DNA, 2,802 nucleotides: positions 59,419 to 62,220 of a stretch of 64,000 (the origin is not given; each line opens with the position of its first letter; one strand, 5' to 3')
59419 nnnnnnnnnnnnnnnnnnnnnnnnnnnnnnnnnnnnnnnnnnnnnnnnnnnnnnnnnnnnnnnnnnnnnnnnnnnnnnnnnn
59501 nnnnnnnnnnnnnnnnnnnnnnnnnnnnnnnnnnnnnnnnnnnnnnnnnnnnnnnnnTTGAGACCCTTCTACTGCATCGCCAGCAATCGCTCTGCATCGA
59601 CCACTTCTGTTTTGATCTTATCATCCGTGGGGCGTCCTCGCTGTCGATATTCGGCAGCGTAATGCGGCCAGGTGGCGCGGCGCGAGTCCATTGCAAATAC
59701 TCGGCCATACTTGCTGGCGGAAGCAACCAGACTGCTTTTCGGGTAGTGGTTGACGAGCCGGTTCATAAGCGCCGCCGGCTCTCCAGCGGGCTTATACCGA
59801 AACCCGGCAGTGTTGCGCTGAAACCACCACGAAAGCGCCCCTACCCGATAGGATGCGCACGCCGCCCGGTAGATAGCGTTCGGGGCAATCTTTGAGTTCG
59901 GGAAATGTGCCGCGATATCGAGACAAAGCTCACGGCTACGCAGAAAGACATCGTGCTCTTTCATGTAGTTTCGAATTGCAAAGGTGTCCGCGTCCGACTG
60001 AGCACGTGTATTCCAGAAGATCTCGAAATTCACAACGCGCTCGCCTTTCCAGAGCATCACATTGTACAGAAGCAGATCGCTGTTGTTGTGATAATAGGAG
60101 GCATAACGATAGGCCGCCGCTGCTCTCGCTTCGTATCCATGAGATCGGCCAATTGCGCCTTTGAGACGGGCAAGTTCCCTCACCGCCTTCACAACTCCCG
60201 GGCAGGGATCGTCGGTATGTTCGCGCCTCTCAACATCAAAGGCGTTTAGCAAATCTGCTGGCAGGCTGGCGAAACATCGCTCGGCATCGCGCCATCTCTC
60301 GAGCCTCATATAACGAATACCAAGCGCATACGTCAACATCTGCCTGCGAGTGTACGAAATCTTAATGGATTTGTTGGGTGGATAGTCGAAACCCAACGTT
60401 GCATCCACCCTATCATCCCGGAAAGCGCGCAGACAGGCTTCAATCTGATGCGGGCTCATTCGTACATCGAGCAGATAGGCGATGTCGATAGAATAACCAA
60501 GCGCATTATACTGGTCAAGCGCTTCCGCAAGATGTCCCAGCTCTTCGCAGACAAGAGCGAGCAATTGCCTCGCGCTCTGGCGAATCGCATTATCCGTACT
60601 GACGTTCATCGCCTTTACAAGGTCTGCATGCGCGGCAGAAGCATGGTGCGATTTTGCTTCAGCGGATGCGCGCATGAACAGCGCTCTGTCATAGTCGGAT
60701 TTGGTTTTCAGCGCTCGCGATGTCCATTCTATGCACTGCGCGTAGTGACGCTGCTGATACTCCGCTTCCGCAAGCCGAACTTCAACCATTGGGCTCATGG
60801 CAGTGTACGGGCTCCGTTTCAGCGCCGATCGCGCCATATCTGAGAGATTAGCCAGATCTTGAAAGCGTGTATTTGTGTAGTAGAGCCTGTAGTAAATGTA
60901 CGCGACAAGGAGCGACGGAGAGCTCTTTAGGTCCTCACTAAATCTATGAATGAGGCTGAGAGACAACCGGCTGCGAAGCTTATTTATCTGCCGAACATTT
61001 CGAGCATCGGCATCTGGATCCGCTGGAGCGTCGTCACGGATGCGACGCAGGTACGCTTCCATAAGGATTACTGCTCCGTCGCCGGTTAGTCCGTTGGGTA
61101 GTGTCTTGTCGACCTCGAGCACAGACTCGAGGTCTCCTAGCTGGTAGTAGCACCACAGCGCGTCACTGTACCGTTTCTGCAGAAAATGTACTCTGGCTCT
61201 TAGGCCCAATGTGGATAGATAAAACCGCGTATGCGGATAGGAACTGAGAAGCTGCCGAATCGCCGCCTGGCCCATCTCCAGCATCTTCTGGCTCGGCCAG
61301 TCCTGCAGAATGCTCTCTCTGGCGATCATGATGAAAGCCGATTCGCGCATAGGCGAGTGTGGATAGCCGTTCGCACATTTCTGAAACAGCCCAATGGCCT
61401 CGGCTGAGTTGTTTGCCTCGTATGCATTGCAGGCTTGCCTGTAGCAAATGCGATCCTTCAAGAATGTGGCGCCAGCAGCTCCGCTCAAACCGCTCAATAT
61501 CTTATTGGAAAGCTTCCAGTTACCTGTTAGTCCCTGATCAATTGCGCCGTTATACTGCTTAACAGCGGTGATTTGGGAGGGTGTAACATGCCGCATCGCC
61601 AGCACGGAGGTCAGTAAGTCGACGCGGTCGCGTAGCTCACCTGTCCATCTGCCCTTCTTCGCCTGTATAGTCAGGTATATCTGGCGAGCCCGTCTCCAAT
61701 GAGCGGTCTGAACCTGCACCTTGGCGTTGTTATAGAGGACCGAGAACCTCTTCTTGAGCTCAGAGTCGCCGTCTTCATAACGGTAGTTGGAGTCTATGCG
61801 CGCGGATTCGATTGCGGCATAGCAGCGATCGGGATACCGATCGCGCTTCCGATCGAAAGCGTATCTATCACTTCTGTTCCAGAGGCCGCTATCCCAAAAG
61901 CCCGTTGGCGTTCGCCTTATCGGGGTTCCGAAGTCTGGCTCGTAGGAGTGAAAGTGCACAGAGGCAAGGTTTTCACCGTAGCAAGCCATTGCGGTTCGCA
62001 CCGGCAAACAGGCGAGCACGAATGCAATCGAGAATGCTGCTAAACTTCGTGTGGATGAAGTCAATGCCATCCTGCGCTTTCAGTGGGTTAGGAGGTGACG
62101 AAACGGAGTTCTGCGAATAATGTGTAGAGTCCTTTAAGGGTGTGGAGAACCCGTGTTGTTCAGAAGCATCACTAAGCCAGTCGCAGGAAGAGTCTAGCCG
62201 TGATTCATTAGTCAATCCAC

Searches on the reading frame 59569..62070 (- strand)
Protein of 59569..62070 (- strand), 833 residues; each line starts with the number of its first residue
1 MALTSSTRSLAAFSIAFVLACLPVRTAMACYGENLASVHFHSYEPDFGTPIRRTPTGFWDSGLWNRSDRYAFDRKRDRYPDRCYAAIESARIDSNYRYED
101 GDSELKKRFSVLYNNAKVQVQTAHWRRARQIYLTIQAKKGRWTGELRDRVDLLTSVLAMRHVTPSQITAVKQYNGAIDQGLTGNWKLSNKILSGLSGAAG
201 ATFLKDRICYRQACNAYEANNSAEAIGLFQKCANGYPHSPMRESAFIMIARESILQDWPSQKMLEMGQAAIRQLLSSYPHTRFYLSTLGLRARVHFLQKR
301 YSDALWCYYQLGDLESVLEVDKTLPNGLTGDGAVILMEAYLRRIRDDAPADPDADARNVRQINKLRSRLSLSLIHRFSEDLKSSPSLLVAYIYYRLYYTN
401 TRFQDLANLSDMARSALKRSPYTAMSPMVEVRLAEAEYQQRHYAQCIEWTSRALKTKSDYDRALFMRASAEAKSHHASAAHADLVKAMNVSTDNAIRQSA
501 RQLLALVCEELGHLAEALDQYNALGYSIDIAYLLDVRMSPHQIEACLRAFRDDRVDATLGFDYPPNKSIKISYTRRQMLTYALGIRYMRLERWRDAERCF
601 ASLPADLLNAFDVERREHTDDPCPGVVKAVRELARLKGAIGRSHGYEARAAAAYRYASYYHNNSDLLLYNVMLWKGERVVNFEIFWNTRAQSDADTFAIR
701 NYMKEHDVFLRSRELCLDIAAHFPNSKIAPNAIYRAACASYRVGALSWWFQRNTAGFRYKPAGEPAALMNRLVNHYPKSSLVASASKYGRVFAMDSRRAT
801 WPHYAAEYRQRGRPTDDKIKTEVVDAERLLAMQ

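Call 32: search_protein_families(library=pfam, proteins=[window:59569-62070:-], max_evalue=0.00001)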
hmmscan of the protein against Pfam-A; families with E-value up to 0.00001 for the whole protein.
window:59569-62070:- (833 aa): 1 family
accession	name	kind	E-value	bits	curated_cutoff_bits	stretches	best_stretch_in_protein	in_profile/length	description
PF07719.23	TPR_2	-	9.7e-08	32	27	0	432-455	6-29/34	Tetratricopeptide repeat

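Call 38: find_encoding_contigs(protein=window:59569-62070:-, flank=10000, max_places=4)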
Protein window:59569-62070:- (833 aa): no gene with exactly this product is on record in the collection.

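Call 42: find_encoding_contigs(protein=window:59572-62064:-, flank=10000, max_places=4)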
Protein seq(831 aa) (831 aa): 8 contigs read that carry it; 2 places shown.
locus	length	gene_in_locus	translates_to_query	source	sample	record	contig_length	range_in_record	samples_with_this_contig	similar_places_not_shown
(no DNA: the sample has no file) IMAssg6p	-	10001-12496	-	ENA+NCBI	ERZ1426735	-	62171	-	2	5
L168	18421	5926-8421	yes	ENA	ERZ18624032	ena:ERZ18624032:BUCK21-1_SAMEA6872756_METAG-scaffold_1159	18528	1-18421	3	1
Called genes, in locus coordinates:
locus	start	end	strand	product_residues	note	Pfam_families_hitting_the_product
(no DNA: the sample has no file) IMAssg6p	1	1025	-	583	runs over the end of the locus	PF17389:Bac_rhamnosid6H, PF17390:Bac_rhamnosid_C (weak)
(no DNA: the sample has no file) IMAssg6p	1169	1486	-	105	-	-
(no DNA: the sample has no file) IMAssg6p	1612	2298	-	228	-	PF04542:Sigma70_r2, PF00196:GerE (weak)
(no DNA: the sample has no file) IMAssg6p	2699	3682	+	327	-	PF00005:ABC_tran, PF13304:AAA_21 (weak)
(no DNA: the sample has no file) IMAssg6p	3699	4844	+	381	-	PF12679:ABC2_membrane_2, PF12698:ABC2_membrane_3, PF01061:ABC2_membrane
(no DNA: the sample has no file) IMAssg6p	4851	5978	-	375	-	PF05448:AXE1 (faint), PF01738:DLH, PF22244:GCE_fung (faint)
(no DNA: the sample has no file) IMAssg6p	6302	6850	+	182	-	-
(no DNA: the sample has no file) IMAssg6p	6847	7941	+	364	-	PF07676:PD40 (faint)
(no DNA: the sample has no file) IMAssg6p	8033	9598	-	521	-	PF11340:DUF3142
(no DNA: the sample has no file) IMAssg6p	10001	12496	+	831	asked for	PF07719:TPR_2 (faint)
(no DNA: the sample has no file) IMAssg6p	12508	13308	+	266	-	PF01663:Phosphodiest, PF01676:Metalloenzyme, PF00884:Sulfatase (weak)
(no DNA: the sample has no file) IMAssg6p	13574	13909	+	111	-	-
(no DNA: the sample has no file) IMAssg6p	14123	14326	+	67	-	-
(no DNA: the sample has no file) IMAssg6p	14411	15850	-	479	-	PF07394:DUF1501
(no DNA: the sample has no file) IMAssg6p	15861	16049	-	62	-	-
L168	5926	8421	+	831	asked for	PF07719:TPR_2 (faint)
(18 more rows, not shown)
